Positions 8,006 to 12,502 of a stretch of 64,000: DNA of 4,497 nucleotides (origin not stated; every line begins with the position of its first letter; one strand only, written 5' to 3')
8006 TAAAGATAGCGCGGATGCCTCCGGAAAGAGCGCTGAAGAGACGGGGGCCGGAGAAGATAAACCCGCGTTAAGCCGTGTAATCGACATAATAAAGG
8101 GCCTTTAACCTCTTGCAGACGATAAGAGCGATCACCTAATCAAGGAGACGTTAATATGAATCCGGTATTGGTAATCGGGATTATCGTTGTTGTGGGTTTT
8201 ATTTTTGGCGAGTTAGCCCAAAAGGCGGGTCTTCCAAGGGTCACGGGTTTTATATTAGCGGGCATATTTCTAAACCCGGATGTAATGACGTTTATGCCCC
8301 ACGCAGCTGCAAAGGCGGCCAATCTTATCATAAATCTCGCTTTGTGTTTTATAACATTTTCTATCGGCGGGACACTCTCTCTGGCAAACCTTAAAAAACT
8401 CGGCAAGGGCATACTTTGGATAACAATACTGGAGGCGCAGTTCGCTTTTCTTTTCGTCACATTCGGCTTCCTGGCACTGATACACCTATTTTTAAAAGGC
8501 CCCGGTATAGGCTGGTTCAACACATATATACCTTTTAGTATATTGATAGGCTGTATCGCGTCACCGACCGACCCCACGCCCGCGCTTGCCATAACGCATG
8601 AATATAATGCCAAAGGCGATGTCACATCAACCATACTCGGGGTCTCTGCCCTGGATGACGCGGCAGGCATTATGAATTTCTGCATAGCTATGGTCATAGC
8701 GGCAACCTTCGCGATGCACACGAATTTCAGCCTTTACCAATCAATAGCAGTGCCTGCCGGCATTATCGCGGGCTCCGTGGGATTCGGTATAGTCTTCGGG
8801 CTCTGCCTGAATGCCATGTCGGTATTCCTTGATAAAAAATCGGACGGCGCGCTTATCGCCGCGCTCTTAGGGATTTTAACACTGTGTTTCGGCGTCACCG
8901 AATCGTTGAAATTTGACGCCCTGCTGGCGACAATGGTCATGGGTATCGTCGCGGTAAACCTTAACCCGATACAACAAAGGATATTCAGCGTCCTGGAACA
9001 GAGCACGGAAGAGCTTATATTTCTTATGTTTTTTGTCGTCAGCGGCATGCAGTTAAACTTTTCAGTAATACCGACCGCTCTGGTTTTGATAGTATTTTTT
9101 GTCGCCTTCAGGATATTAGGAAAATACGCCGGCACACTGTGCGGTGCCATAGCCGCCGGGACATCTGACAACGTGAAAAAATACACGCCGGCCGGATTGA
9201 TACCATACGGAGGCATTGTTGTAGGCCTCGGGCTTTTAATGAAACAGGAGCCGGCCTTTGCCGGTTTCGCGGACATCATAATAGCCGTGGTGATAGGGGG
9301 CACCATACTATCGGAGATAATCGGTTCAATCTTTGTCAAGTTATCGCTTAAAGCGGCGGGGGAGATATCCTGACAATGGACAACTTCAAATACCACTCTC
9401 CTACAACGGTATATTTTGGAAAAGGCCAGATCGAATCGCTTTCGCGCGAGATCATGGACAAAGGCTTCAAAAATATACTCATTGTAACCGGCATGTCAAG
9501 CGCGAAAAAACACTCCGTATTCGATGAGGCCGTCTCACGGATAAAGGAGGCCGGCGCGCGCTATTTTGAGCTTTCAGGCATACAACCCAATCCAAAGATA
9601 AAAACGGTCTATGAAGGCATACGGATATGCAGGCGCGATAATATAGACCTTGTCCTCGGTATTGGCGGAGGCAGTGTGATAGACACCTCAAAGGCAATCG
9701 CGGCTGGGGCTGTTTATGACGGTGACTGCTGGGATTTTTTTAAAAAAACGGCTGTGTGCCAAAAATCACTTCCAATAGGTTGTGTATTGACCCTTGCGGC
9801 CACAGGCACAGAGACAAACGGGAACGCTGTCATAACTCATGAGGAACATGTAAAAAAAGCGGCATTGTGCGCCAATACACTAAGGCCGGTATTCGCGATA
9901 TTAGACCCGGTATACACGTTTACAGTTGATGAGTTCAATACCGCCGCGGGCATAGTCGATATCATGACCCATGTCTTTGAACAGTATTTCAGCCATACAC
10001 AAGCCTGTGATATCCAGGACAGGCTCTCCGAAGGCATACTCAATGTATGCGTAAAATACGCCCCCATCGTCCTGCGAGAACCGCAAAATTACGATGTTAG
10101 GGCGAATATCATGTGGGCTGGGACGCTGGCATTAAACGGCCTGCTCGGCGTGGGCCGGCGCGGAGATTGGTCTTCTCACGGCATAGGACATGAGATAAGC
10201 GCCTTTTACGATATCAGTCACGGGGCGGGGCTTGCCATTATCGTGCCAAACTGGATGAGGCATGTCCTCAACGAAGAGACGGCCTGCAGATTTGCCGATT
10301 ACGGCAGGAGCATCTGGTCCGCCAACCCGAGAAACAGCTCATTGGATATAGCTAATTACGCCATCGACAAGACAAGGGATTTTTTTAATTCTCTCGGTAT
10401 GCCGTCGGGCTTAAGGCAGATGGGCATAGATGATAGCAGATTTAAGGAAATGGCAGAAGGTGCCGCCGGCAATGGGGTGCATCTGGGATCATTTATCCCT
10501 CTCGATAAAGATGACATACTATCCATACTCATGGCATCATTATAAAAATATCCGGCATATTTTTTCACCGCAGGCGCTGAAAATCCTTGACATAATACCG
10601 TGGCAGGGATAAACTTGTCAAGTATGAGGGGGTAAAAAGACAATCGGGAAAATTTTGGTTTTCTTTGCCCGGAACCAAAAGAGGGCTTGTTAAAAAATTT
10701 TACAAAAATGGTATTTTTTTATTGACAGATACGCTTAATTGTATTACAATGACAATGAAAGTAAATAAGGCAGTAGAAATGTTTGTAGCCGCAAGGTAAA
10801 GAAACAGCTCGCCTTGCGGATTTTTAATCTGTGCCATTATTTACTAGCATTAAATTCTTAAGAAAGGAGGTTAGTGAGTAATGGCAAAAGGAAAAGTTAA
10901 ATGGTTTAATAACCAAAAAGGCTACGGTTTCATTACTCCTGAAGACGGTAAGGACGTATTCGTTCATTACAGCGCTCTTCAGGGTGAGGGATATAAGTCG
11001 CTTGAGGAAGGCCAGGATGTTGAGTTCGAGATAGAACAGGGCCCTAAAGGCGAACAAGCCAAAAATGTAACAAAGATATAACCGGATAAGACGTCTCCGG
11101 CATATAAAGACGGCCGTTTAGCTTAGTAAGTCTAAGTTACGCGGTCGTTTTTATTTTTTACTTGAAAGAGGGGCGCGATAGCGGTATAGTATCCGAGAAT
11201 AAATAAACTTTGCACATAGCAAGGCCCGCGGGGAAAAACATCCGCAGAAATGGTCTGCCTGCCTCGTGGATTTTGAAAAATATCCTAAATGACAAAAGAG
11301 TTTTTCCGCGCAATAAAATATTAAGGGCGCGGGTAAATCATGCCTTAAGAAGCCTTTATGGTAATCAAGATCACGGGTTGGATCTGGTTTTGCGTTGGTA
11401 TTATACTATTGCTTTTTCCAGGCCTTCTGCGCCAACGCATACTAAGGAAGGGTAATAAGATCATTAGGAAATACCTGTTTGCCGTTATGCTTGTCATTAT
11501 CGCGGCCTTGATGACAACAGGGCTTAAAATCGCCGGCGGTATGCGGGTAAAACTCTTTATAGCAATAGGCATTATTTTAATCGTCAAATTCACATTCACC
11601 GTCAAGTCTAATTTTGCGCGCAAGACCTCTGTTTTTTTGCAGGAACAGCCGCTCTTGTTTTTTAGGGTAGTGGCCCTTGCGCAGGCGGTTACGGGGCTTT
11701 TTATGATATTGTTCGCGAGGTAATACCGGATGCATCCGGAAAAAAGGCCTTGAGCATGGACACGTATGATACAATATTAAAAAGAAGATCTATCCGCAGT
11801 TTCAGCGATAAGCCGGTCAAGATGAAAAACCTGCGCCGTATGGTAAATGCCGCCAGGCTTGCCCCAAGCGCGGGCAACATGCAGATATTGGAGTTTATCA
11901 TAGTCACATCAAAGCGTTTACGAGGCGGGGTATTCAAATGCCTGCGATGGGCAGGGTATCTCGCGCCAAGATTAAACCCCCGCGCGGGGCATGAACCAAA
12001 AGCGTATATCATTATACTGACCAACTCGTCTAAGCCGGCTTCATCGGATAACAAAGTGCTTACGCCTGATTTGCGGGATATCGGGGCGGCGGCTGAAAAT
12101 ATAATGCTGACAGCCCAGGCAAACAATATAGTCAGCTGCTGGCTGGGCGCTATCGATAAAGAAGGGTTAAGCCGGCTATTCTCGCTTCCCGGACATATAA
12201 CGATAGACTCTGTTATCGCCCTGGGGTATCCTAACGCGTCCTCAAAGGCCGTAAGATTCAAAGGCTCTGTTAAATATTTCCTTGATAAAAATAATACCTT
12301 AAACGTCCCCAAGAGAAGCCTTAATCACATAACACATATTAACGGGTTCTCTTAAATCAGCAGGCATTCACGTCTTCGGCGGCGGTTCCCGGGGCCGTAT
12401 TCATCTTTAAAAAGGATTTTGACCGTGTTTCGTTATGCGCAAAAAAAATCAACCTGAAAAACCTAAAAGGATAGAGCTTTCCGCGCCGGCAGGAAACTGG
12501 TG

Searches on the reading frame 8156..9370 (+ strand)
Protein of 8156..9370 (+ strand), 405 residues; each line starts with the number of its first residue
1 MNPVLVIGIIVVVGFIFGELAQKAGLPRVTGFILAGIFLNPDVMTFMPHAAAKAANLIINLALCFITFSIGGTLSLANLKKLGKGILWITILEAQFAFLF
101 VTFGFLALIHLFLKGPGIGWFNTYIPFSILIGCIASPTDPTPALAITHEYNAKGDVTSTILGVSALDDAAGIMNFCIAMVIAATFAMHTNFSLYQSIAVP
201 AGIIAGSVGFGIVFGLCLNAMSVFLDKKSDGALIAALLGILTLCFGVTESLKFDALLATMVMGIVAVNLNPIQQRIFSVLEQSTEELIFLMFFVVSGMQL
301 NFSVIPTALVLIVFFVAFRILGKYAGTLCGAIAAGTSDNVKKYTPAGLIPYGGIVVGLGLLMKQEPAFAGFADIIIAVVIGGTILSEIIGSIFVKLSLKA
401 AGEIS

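Call 43: search_protein_families(library=pfam, proteins=[window:8156-9370:+], max_evalue=0.00001)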
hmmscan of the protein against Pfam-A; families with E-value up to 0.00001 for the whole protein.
window:8156-9370:+ (405 aa): 1 family
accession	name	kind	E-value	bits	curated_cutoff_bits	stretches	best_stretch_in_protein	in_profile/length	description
PF00999.27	Na_H_Exchanger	-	1e-29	104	26.2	1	15-391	8-366/375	Sodium/hydrogen exchanger, transmembrane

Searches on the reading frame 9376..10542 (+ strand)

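Call 43: search_protein_families(library=pfam, proteins=[window:9376-10542:+], max_evalue=0.00001)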
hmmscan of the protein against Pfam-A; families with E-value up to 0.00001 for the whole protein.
window:9376-10542:+ (389 aa): 3 families
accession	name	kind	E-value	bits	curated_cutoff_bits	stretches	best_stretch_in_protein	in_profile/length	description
PF00465.25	Fe-ADH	-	7.6e-46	156.2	31.3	1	9-178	1-168/168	Iron-containing alcohol dehydrogenase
PF25137.1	ADH_Fe_C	-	3.2e-38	131.8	27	1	189-388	1-193/194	Fe-containing alcohol dehydrogenase family, C-terminal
PF13685.12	Fe-ADH_2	-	1.7e-08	35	28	1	14-110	2-95/149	Iron-containing alcohol dehydrogenase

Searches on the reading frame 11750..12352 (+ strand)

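Call 43: search_protein_families(library=pfam, proteins=[window:11750-12352:+], max_evalue=0.00001)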
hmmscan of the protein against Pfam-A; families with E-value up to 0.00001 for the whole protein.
window:11750-12352:+ (201 aa): 2 families
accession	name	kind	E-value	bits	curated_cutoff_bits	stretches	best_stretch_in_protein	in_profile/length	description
PF00881.29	Nitroreductase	-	2.3e-23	83.7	23.5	1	9-160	1-167/167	Nitroreductase family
PF14512.11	TM1586_NiRdase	-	1.8e-13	51.1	27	0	110-166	83-138/215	Putative TM nitroreductase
